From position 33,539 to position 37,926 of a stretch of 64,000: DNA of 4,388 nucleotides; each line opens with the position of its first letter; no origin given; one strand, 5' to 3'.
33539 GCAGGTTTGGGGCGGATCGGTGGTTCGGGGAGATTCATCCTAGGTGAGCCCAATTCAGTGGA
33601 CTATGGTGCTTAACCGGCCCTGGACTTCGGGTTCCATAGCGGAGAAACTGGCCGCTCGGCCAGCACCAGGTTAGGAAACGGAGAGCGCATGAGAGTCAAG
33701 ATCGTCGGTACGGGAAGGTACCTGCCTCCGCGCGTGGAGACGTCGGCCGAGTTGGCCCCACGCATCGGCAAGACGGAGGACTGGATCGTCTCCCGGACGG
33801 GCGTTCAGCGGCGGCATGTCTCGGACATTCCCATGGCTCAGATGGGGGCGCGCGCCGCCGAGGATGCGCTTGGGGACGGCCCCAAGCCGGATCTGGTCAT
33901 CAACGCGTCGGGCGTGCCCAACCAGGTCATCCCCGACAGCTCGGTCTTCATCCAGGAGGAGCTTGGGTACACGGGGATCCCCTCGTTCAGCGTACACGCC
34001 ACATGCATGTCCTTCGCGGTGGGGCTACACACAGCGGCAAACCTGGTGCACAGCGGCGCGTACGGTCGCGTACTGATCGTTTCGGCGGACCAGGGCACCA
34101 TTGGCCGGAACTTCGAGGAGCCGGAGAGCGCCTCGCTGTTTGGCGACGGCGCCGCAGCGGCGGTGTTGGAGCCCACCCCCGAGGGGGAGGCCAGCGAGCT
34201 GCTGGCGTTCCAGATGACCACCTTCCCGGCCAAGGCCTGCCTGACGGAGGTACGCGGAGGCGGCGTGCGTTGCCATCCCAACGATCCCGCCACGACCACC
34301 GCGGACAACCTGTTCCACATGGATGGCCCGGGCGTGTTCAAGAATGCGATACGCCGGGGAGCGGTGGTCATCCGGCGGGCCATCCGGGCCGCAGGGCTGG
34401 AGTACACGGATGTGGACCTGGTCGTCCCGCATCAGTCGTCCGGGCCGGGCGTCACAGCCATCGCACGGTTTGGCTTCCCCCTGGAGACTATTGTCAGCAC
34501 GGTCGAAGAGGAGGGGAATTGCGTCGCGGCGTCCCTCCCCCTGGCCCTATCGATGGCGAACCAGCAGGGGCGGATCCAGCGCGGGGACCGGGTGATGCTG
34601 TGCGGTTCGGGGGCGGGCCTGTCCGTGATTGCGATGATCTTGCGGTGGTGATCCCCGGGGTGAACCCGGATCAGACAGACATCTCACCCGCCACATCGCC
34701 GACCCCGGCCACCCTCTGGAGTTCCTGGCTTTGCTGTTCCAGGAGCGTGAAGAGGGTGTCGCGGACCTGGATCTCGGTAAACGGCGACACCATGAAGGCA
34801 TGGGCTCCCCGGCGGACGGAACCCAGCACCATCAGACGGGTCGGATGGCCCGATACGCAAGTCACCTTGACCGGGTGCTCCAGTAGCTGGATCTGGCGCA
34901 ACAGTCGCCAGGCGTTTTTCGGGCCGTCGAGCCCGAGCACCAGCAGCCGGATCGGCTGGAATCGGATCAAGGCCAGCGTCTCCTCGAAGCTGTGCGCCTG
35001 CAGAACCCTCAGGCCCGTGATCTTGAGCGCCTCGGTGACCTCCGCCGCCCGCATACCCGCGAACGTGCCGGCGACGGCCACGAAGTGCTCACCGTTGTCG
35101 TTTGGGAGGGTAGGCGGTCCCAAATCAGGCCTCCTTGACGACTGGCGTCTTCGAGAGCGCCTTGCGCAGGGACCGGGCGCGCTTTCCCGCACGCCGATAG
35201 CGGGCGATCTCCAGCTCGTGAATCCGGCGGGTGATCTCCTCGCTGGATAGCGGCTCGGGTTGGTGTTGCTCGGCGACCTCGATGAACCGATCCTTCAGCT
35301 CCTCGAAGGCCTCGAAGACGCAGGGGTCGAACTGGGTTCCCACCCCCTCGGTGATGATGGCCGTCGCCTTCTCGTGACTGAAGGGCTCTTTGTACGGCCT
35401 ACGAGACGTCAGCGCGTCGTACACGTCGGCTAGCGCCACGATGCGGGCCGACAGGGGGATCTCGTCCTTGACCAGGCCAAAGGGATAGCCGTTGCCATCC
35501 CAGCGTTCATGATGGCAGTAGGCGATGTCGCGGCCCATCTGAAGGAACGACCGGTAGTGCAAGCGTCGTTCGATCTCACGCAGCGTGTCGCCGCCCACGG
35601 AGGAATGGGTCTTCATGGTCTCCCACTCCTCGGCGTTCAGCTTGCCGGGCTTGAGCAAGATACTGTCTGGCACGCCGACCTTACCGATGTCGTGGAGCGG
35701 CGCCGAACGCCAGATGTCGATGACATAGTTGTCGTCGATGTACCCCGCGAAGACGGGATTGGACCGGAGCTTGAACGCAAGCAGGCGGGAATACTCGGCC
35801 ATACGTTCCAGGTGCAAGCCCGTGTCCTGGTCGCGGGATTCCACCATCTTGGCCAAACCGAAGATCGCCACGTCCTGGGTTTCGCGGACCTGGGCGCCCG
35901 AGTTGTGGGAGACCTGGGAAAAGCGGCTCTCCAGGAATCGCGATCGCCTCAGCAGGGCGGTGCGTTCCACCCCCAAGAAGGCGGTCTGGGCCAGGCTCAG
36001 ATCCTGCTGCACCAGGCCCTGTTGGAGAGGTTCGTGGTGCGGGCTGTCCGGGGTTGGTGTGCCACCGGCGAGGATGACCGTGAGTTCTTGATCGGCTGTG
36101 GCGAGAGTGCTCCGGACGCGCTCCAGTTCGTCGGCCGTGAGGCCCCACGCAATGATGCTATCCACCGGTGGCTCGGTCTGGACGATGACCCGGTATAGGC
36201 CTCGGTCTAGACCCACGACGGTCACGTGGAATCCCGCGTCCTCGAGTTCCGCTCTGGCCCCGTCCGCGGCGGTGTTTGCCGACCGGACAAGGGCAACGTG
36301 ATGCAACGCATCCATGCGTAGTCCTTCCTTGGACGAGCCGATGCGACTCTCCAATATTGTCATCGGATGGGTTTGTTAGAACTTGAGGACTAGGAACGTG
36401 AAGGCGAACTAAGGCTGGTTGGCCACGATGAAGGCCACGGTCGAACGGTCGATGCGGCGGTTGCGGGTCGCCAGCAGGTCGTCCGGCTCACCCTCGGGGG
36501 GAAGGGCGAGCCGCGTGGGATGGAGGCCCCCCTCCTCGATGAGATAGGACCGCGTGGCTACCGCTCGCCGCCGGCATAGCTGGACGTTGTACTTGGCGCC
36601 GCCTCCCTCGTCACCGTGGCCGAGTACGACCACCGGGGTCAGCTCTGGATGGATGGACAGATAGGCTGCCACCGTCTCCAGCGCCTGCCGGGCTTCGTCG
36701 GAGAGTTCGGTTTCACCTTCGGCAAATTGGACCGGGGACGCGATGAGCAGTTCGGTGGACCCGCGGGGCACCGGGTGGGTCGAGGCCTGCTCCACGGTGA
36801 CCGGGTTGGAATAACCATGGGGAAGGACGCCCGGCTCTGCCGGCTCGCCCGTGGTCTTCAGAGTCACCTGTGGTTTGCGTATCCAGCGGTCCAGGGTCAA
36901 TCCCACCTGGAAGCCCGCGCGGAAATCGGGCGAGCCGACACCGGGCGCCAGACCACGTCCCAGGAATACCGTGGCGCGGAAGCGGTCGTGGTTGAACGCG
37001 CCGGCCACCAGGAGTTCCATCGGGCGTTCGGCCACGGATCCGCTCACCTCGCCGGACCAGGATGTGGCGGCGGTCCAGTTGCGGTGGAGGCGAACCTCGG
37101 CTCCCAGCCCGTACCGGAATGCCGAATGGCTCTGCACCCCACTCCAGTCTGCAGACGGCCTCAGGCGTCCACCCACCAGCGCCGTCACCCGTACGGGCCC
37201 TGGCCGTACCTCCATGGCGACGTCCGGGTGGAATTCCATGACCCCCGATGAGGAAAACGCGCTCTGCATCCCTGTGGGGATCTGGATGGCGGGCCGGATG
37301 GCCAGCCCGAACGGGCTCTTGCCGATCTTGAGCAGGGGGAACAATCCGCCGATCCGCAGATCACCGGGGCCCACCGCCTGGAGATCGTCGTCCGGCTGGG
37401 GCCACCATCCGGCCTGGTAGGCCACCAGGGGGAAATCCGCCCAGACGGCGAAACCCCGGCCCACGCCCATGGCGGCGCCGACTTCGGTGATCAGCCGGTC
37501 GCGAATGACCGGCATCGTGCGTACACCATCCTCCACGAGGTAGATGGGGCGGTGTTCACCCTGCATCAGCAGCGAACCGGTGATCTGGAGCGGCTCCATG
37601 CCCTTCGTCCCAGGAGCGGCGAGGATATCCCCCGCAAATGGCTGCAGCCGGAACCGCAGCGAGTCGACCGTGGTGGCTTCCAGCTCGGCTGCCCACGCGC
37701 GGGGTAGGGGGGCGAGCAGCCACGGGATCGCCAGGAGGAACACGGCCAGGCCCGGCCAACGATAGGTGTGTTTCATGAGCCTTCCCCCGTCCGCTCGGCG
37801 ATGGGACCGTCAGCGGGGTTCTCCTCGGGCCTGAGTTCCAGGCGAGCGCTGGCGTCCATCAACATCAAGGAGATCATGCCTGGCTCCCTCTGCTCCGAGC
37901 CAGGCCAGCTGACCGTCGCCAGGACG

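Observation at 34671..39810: Six-gene c-di-GMP / envelope module joined to the 3' end of the flagellar regulon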

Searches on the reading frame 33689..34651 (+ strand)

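Call 8: search_protein_families(library=pfam, proteins=[window:33689-34651:+], max_evalue=0.001)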
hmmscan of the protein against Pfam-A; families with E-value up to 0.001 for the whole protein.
window:33689-34651:+ (320 aa): 2 families
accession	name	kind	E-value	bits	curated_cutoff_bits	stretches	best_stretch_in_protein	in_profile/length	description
PF08541.16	ACP_syn_III_C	-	5.5e-24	84.6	26.6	1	233-320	2-90/90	3-Oxoacyl-[acyl-carrier-protein (ACP)] synthase III C terminal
PF08545.16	ACP_syn_III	-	4e-19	68.7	24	1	100-178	1-78/80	3-Oxoacyl-[acyl-carrier-protein (ACP)] synthase III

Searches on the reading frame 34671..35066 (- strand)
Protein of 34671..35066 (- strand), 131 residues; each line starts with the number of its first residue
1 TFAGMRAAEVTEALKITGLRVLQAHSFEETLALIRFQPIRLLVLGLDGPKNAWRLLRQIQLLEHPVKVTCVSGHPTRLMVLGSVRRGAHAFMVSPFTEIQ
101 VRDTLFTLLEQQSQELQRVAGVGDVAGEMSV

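Call 70: search_solved_structures(query=window:34671-35066:-, max_evalue=1)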
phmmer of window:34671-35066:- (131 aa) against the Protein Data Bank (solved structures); distinct sequences matched with E-value up to 1: 29.
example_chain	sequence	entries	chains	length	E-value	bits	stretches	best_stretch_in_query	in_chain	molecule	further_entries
7cci_A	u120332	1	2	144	0.00019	24.9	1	12-102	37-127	AdeR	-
5x5j_A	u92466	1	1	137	0.00023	24.6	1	12-102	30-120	AdeR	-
5xjp_A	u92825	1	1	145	0.00027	24.4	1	12-102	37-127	AdeR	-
2qxy_A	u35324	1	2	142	0.001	22.5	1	10-97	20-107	Response regulator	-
5m7n_A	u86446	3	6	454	0.0027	21.2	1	24-98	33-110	Nitrogen assimilation regulatory protein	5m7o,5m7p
4d6x_A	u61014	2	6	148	0.0076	19.7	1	24-98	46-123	BACTERIAL REGULATORY, FIS FAMILY PROTEIN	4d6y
1zy2_A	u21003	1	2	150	0.022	18.3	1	11-111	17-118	transcriptional regulator NtrC1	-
4uhj_A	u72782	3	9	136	0.037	17.5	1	11-119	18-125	TRANSCRIPTIONAL REGULATORY PROTEIN CPXR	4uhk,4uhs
1qkk_A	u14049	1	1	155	0.072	16.6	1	11-100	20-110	C4-DICARBOXYLATE TRANSPORT TRANSCRIPTIONAL REGULATORY PROTEIN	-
1l5y_A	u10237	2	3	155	0.082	16.4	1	11-99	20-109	C4-DICARBOXYLATE TRANSPORT TRANSCRIPTIONAL REGULATORY PROTEIN DCTD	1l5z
3s5w_A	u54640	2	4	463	0.097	16.2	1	50-92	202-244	L-ornithine 5-monooxygenase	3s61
1ny5_A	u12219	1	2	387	0.12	15.9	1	11-110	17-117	transcriptional regulator (NtrC family)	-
4l4u_A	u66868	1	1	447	0.13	15.8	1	11-110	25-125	Transcriptional regulator (NtrC family)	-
8fl2_NV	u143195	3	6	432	0.22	15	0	43-95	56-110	WD repeat-containing protein 18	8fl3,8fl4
9dum_A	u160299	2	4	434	0.23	15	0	43-95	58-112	WD repeat-containing protein 18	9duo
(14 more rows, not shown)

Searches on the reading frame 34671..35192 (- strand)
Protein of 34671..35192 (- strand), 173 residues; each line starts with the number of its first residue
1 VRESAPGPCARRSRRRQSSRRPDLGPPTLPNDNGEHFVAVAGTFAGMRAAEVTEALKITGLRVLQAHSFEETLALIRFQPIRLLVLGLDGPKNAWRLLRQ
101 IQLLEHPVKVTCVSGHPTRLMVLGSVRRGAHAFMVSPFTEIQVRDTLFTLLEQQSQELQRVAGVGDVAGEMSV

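Call 4: search_protein_families(library=pfam, proteins=[window:34671-35192:-], max_evalue=1)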
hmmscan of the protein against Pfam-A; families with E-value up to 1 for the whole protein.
window:34671-35192:- (173 aa): 3 families
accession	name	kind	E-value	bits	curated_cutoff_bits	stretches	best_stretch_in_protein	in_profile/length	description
PF00072.30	Response_reg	-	0.0021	18.7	30.2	1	51-145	13-108/111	Response regulator receiver domain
PF21042.2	Stu2_CTS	-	0.063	13.4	27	1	48-57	5-14/23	Stu2, C-terminal segment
PF08526.16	PAD_N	-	0.13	13.1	25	1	104-144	11-51/113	Protein-arginine deiminase (PAD) N-terminal domain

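Call 5: search_protein_families(library=ncbifam, proteins=[window:34671-35192:-], max_evalue=1)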
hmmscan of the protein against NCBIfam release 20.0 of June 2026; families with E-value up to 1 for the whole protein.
window:34671-35192:- (173 aa): 8 families
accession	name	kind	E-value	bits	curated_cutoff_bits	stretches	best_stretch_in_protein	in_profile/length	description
NF012227.0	AdeR_RR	equivalog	0.0013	18.3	340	1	53-156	28-131/239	efflux system response regulator transcription factor AdeR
NF051870.1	NAssimRespRegNtrX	equivalog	0.0024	16.8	600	1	52-140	17-108/452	nitrogen assimilation response regulator NtrX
NF006900.1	PRK09390.1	equivalog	0.0098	15.4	255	1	95-163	64-132/203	response regulator FixJ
NF033120.0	vanR_FM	exception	0.011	15.3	460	1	55-143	22-110/231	vancomycin resistance response regulator transcription factor, VanR-F/VanR-M family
NF045505.1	RR_RssB_Pseudo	equivalog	0.011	14.8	700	1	52-143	21-113/394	two-component system response regulator RssB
NF041946.1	LuxO_transreg_Vib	equivalog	0.03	13.1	800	1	60-158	20-119/463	quorum-sensing sigma-54 dependent transcriptional regulator LuxO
NF007403.0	PRK09935.1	equivalog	0.055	13.1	271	1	63-134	32-104/210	fimbria biosynthesis transcriptional regulator FimZ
TIGR02915.1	PEP_resp_reg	equivalog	0.15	10.8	502.6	1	61-140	21-106/445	PEP-CTERM-box response regulator transcription factor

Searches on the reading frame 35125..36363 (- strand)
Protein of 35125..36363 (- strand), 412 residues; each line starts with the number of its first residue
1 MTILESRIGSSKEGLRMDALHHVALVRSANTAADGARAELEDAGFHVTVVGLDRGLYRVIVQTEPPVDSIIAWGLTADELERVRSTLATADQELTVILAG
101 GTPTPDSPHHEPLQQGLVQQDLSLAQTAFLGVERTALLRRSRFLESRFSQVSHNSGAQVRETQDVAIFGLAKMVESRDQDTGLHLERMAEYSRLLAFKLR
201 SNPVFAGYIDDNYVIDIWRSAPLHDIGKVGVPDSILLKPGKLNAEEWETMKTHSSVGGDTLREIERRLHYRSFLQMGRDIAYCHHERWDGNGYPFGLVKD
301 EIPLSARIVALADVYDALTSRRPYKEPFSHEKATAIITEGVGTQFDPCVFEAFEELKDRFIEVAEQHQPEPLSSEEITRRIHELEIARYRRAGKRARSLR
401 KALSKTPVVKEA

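Call 4: search_protein_families(library=pfam, proteins=[window:35125-36363:-], max_evalue=1)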
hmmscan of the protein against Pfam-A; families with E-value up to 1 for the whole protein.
window:35125-36363:- (412 aa): 3 families
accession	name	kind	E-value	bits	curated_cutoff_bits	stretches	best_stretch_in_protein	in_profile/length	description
PF13487.12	HD_5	-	5.8e-27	94.9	27.2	1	209-348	34-169/170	HD domain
PF01966.28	HD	-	1.8e-17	64.1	22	1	184-317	4-115/116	HD domain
PF03793.24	PASTA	-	0.038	14.4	23.2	1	35-72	13-53/64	PASTA domain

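Call 5: search_protein_families(library=ncbifam, proteins=[window:35125-36363:-], max_evalue=1)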
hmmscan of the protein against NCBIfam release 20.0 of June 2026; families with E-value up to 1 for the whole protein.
window:35125-36363:- (412 aa): 1 family
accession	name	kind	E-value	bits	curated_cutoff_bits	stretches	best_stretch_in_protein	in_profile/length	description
NF053512.1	nitric_RR_NosR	exception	5.2e-29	101.5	400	1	165-377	176-374/422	response regulator c-di-GMP phosphodiesterase, NosR family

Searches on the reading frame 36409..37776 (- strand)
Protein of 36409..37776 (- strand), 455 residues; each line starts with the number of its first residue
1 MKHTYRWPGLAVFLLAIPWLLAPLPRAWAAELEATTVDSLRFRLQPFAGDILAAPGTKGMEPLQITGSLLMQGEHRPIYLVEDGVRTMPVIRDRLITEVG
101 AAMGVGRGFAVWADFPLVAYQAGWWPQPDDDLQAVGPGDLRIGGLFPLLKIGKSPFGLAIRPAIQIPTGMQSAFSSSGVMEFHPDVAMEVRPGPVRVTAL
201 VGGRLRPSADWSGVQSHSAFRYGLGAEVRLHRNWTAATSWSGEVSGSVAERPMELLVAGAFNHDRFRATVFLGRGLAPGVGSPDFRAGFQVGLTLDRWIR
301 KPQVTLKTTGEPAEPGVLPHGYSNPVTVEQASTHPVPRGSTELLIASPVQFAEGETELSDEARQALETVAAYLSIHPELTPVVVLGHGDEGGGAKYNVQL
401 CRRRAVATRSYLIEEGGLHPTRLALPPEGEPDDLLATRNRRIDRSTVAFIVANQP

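Call 4: search_protein_families(library=pfam, proteins=[window:36409-37776:-], max_evalue=1)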
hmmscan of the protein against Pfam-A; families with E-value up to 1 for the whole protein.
window:36409-37776:- (455 aa): 2 families
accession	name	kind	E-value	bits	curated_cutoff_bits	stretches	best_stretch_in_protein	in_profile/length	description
PF00691.25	OmpA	-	2.3e-13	50.7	27.2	1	351-433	2-84/98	OmpA family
PF05359.17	DUF748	-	0.0041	15.6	50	1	347-379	879-911/1037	Domain of Unknown Function (DUF748)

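Call 5: search_protein_families(library=ncbifam, proteins=[window:36409-37776:-], max_evalue=1)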
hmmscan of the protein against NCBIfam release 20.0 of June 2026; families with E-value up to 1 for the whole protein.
window:36409-37776:- (455 aa): 21 families
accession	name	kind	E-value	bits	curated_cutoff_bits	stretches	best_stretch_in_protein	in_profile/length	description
NF033763.1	exchanger_TraB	exception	4.8e-25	87.5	700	2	38-249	21-240/522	outer membrane exchange protein TraB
NF053611.1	YiaD_Gzip_OmpA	equivalog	3.9e-12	46.3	175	1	342-425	97-178/206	YiaD family glycine zipper/OmpA-like lipoprotein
NF053612.1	anchor_PA1041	equivalog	7.3e-11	42.5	250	1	325-424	107-206/236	PA1041 family peptidoglycan-binding anchor lipoprotein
TIGR02802.1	Pal_lipo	equivalog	1.5e-09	37.9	125.35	1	349-417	2-69/104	peptidoglycan-associated lipoprotein Pal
NF045787.1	OmpABordt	equivalog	2.8e-08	33.7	200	1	343-432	81-168/194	outer membrane protein OmpA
NF053585.1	OMP_LP_YfiB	equivalog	3.6e-08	33.5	128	1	342-433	51-140/163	outer membrane lipoprotein YfiB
NF008071.1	PRK10808.1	equivalog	5.1e-08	32.6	277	1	335-416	218-301/358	porin OmpA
TIGR03789.1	pdsO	hypoth_equivalog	2e-07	31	152.2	1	340-425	132-215/243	sortase-associated OmpA-like protein PdsO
NF053613.1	OMP_toxin_LptF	equivalog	2.8e-07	30.5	400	1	348-424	142-216/256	lipotoxin F family OmpA-related lipoprotein LptF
NF008067.1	PRK10802.1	equivalog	3.7e-06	26.9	261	1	355-416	75-135/171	peptidoglycan-associated lipoprotein Pal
NF052230.1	T9SS_PorE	exception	7.3e-06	24.5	600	1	356-425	524-591/648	PorE family type IX secretion system protein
NF006542.0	PRK09039.1-1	equivalog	0.00068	18.7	388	1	345-425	505-596/627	peptidoglycan -binding protein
NF007804.1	PRK10510.1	equivalog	0.0013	18.1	307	1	347-422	112-185/219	OmpA family lipoprotein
NF047726.1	AutTranAdhPGAsTpgA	equivalog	0.002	17.4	350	1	355-429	164-237/268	trimeric autotransporter adhesin/peptidogylcan-associated protein TpgA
NF045788.1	Omp38Acinit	equivalog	0.0021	17.2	500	1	325-424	216-317/354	outer membrane protein Omp38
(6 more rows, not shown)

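Call 16: find_homologous_proteins(query=window:36409-37776:-)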
Query window:36409-37776:- (455 aa): 6 proteins with E <= 0.001 among 8000 candidates.
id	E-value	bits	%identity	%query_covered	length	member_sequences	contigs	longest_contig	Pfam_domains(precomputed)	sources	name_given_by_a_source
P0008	0.0e+0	1030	100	100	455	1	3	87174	PF00691.26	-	-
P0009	3.0e-240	816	80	100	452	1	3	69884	PF00691.26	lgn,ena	-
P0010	1.8e-114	401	47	96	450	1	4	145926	PF00691.26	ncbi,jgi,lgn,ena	-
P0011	5.2e-112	393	48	94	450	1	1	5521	PF00691.26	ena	-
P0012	1.4e-111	392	48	93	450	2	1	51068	PF00691.26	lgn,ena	-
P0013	1.0e-5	43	30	35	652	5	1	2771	PF00691.26,PF02412.24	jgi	-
